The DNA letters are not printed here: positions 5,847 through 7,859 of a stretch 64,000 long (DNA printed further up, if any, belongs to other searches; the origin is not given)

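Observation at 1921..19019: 17-kb catabolic island combining lactam/hydantoin ring-opening with methylcitrate-type C-C chemistry; substrate unknown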

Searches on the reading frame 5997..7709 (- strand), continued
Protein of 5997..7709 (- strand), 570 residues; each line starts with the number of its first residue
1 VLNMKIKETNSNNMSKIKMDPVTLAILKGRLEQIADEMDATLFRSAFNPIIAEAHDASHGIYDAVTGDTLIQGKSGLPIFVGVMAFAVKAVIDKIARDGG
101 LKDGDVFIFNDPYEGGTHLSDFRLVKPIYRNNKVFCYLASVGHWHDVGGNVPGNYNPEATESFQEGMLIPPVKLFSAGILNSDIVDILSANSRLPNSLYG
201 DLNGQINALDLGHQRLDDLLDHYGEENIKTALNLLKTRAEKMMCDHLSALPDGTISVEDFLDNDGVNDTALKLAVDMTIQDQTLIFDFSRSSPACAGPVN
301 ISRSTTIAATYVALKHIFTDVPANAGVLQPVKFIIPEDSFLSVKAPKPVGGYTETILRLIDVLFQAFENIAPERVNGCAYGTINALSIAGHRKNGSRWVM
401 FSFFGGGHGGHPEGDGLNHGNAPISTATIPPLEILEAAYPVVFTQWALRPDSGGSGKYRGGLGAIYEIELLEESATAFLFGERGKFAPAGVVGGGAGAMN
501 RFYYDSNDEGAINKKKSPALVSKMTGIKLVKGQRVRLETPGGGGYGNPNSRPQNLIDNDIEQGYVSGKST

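Call 75: get_annotated_region(hit=H23, flank=12000)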
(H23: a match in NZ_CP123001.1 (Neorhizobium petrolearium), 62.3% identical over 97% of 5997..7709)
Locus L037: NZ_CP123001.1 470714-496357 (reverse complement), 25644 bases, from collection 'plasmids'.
description: Neorhizobium petrolearium strain OS53 plasmid unnamed1, complete sequence
organism: Neorhizobium petrolearium (NCBI taxid 515361)
taxonomy: Bacteria; Pseudomonadota; Alphaproteobacteria; Hyphomicrobiales; Rhizobiaceae; Neorhizobium; Neorhizobium petrolearium
host: -; source: single cell,petroleum contaminated soil; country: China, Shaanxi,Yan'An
typing (MOB-suite, as given by PLSDB): non-mobilizable
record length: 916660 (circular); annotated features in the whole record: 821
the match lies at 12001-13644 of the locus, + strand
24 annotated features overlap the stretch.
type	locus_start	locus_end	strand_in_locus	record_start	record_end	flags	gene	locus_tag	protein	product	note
CDS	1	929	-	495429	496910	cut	-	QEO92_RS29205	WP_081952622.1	FAD-dependent oxidoreductase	-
CDS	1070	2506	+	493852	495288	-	leuC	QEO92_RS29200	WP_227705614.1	3-isopropylmalate dehydratase large subunit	GO:0009098 - leucine biosynthetic process [Evidence IEA]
CDS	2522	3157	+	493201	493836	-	leuD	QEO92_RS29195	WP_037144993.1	3-isopropylmalate dehydratase small subunit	GO:0009098 - leucine biosynthetic process [Evidence IEA]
CDS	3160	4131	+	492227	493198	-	-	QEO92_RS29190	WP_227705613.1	nitronate monooxygenase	-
CDS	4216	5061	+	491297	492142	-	-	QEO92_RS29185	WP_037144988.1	GntR family transcriptional regulator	-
CDS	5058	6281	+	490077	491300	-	-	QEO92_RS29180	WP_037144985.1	ABC transporter substrate-binding protein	-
CDS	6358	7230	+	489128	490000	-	-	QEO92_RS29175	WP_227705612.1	branched-chain amino acid ABC transporter permease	GO:0015803 - branched-chain amino acid transport [Evidence IEA]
CDS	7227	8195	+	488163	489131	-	-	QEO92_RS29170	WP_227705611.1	branched-chain amino acid ABC transporter permease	GO:0015803 - branched-chain amino acid transport [Evidence IEA]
CDS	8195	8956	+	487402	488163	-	-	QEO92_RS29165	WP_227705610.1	ABC transporter ATP-binding protein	-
CDS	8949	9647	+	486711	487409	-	-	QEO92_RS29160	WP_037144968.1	ABC transporter ATP-binding protein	-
CDS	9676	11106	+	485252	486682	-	-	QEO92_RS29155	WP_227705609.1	MmgE/PrpD family protein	-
CDS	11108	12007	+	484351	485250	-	-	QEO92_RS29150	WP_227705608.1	oxaloacetate decarboxylase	-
CDS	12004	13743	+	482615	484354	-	-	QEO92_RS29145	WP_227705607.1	hydantoinase B/oxoprolinase family protein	-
CDS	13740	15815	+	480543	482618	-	-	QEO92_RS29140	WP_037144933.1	hydantoinase/oxoprolinase family protein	-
CDS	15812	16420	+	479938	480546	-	-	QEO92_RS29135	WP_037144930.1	cysteine hydrolase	-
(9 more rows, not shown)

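Call 81: search_protein_families(library=ncbifam, proteins=[L036:16455-17642:+, L036:17707-18945:+, L037:16442-16933:+, L037:3160-4131:+, L033:20402-21733:-, L033:21838-22602:-, L035:17641-18375:+, L036:11061-11906:+, L037:9676-11106:+], max_evalue=0.000001)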
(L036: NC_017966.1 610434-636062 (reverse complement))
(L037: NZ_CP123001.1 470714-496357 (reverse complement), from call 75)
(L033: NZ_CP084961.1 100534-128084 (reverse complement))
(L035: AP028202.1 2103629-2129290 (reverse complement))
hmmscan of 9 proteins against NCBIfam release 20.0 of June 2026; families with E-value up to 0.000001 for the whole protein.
L036:16455-17642:+ (395 aa): 19 families
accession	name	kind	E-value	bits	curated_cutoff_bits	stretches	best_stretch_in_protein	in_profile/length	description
NF052270.1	Staph_DH_FadE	equivalog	9.2e-70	235.4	600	1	11-394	11-399/400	acyl-CoA dehydrogenase FadE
NF042972.1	AcrlCoAredClosAcrC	equivalog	1.1e-68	231.7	640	1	20-387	4-375/378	acryloyl-CoA reductase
NF058590.1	AcCoDHFadEBacil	equivalog_domain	1.2e-65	222.2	600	1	19-303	19-306/586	acyl-CoA dehydrogenase FadE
NF045552.1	GlutCoADH_Des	equivalog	2.1e-63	214.8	470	1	20-391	4-382/387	glutaryl-CoA dehydrogenase Acd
NF043006.1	CyhCrbnylCoADH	equivalog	3e-46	158.1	650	1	22-386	5-373/380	cyclohexane-1-carbonyl-CoA dehydrogenase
NF053553.1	prodigi_MBC_PigA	equivalog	4.4e-46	157.7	500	1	20-386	4-377/381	prodigiosin MBC biosynthesis dehydrogenase PigA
NF042439.1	SulpropCoADesulf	equivalog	9.7e-45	152.9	600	1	30-376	2-358/379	3-sulfinopropanoyl-CoA desulfinase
NF045652.1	ProlPCPDhRedW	equivalog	1e-43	149.6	650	1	24-355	3-341/376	L-prolyl-[peptidyl-carrier protein] dehydrogenase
TIGR03207.1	cyc_hxne_CoA_dh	equivalog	9.3e-35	120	575.35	1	21-387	1-370/372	cyclohexanecarboxyl-CoA dehydrogenase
NF008997.0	PRK12341.1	equivalog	1.3e-33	116.7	537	1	23-387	7-375/382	acyl-CoA dehydrogenase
NF002885.1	PRK03354.1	equivalog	1.3e-32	113.2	540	1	20-387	4-372/378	crotonobetainyl-CoA dehydrogenase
NF007000.1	PRK09463.1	subfamily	1.9e-23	82.7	600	1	20-182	42-212/726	acyl-CoA dehydrogenase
TIGR03204.1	pimC_large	equivalog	2.3e-21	76.2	623.85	1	56-311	41-300/395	pimeloyl-CoA dehydrogenase large subunit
NF009586.0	PRK13026.1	subfamily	7.2e-18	64.3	608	1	20-208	77-274/777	acyl-CoA dehydrogenase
TIGR04022.1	sulfur_SfnB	equivalog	1.2e-17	63.9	430.9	1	28-263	10-248/391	SfnB family sulfur acquisition oxidoreductase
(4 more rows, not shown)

L036:17707-18945:+ (412 aa): 7 families
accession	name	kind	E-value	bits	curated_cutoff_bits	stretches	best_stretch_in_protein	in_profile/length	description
NF052585.1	SucGlutTfsCaiB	equivalog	3e-160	533.1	750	1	7-394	5-388/394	succinate--glutarate CoA-transferase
NF041294.1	Scnl_mescCoAtase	equivalog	9.8e-88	294.8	700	1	8-391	2-380/381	succinyl-CoA:mesaconate CoA-transferase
NF008511.0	PRK11430.1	equivalog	8e-80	268.8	522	1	3-350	3-339/381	CoA:oxalate CoA-transferase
NF003809.0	PRK05398.1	subfamily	6.8e-74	248.9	442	2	9-218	4-203/416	formyl-CoA transferase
TIGR03253.1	oxalate_frc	equivalog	1.5e-71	241.3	504.2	2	9-218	3-202/416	formyl-CoA transferase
NF002914.1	PRK03525.1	equivalog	2.1e-34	119.2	413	1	8-411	8-397/400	L-carnitine CoA-transferase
TIGR04253.1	mesacon_CoA_iso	equivalog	2.1e-26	92.9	725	1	8-411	1-400/403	2-methylfumaryl-CoA isomerase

L037:16442-16933:+ (163 aa): 0 families

L037:3160-4131:+ (323 aa): 8 families
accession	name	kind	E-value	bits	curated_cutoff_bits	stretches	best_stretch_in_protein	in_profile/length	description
NF010047.0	PRK13523.1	equivalog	1.9e-84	283.6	431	1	4-318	5-315/339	NADPH dehydrogenase NamA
NF006101.0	PRK08255.1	equivalog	2.2e-73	247.6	1078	1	4-317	399-724/768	bifunctional salicylyl-CoA 5-hydroxylase/oxidoreductase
TIGR03997.1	mycofact_OYE_2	equivalog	1.3e-63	215.5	793.15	1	5-320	3-324/645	mycofactocin system FadH/OYE family oxidoreductase 2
NF041087.1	bile_acid_BaiCD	equivalog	5.1e-55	186.8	825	1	5-318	5-323/642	bile acid Fe-S flavoenzyme BaiCD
NF007899.0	PRK10605.1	subfamily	4.4e-43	147.9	403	1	5-320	7-334/365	N-ethylmaleimide reductase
TIGR03996.1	mycofact_OYE_1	hypoth_equivalog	4.9e-42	144.3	627.9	1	18-319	16-318/633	mycofactocin system FadH/OYE family oxidoreductase 1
NF045592.1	bili_reduct_N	equivalog_domain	2.3e-30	105.9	425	1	133-320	131-327/363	bilirubin reductase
NF045599.1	bili_reduct_long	exception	2.3e-30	105.4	750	1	7-320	4-328/641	bilirubin reductase, long form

L033:20402-21733:- (443 aa): 2 families
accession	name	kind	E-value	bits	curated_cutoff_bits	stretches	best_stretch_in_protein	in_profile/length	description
TIGR00069.1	hisD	equivalog_domain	9.6e-127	423.4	243.8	1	26-421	1-393/393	histidinol dehydrogenase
NF010343.0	PRK13770.1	equivalog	9.5e-70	235.4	647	1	19-421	18-414/416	histidinol dehydrogenase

L033:21838-22602:- (254 aa): 4 families
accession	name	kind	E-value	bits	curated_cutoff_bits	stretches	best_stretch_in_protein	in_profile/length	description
TIGR02311.1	HpaI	equivalog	5.5e-39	134.1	368.8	1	6-249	2-249/249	4-hydroxy-2-oxoheptanedioate aldolase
TIGR03239.1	GarL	equivalog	4.4e-38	131.3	406.75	1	6-250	2-249/249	2-dehydro-3-deoxyglucarate aldolase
NF007849.0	PRK10558.1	equivalog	1.4e-37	129.5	393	1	5-250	8-256/256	2-dehydro-3-deoxyglucarate aldolase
NF007521.0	PRK10128.1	equivalog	9.1e-26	90.9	441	1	5-233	7-239/267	2-keto-3-deoxy-L-rhamnonate aldolase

L035:17641-18375:+ (244 aa): 4 families
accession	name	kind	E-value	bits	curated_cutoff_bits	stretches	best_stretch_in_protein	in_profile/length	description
NF033594.2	transpos_ISNCY_2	equivalog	9e-87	291.6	250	1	18-220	1-202/368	ISNCY family transposase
NF033577.2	transpos_IS481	equivalog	1.1e-20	74.4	224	1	16-217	2-201/284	IS481 family transposase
NF033545.0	transpos_IS630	equivalog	5.9e-08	32.5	100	1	26-181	11-153/299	IS630 family transposase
NF033516.0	transpos_IS3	equivalog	5.9e-07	29.1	160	0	66-218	124-289/369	IS3 family transposase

L036:11061-11906:+ (281 aa): 17 families
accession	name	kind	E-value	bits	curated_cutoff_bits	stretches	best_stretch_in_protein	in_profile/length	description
TIGR02018.2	his_ut_repres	equivalog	4.1e-31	108.1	220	1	41-239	8-204/226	histidine utilization transcriptional repressor HutC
TIGR02325.1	C_P_lyase_phnF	equivalog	9.7e-26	90.7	156.8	1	40-260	16-236/238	phosphonate metabolism transcriptional regulator PhnF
TIGR03337.1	phnR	equivalog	1.6e-21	77.1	296.75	1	34-244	3-212/231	phosphonate utilization transcriptional regulator PhnR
NF041547.1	GntR_LSA1692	equivalog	1.9e-21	76.8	275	1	34-264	3-232/233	GntR family transcriptional regulator, LSA1692 subfamily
NF052441.1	TransRegRv0792c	equivalog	6.8e-21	74.7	400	1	32-268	16-252/260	Rv0792c family HTH-type transcriptional regulator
NF008491.0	PRK11402.1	subfamily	1.7e-19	70.3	269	1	25-250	4-227/243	GntR family transcriptional regulator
TIGR02404.1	trehalos_R_Bsub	equivalog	1.1e-16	61.2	211.95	1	34-258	2-227/233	trehalose operon repressor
NF007486.0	PRK10079.1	equivalog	3.4e-14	53.2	363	1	43-250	22-229/241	phosphonate metabolism transcriptional regulator PhnF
NF052282.1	PLP_TF_PdxR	equivalog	6.9e-13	48.4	320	1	32-102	1-71/448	MocR-like pyridoxine biosynthesis transcription factor PdxR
NF007292.0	PRK09764.1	equivalog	4.5e-12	45.7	281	1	31-174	4-145/240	GntR family transcriptional regulator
NF047563.1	modulin_PmtR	equivalog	4.9e-12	46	200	1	28-98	8-78/125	PSM export ABC transporter transcriptional regulator PmtR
NF011575.0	PRK14999.1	equivalog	3.6e-11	42.8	424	1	27-99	7-79/241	histidine utilization repressor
NF052290.2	MocR_like_YczR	exception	8.8e-10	37.9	487.4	1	29-173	16-146/458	MocR-like transcription factor YczR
NF052281.1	rhizopine_MocR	equivalog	2e-09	36.6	650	1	25-99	11-85/479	rhizopine catabolism transcriptional regulator MocR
NF007001.0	PRK09464.1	equivalog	1.9e-08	34.2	330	1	44-100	22-78/254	pyruvate dehydrogenase complex transcriptional repressor PdhR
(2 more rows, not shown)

L037:9676-11106:+ (476 aa): 1 family
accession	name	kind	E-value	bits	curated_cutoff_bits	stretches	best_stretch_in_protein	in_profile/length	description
NF042438.1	PrpD_hiGCgrampos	equivalog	2.9e-07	29.5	950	0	87-474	81-489/499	2-methylcitrate dehydratase PrpD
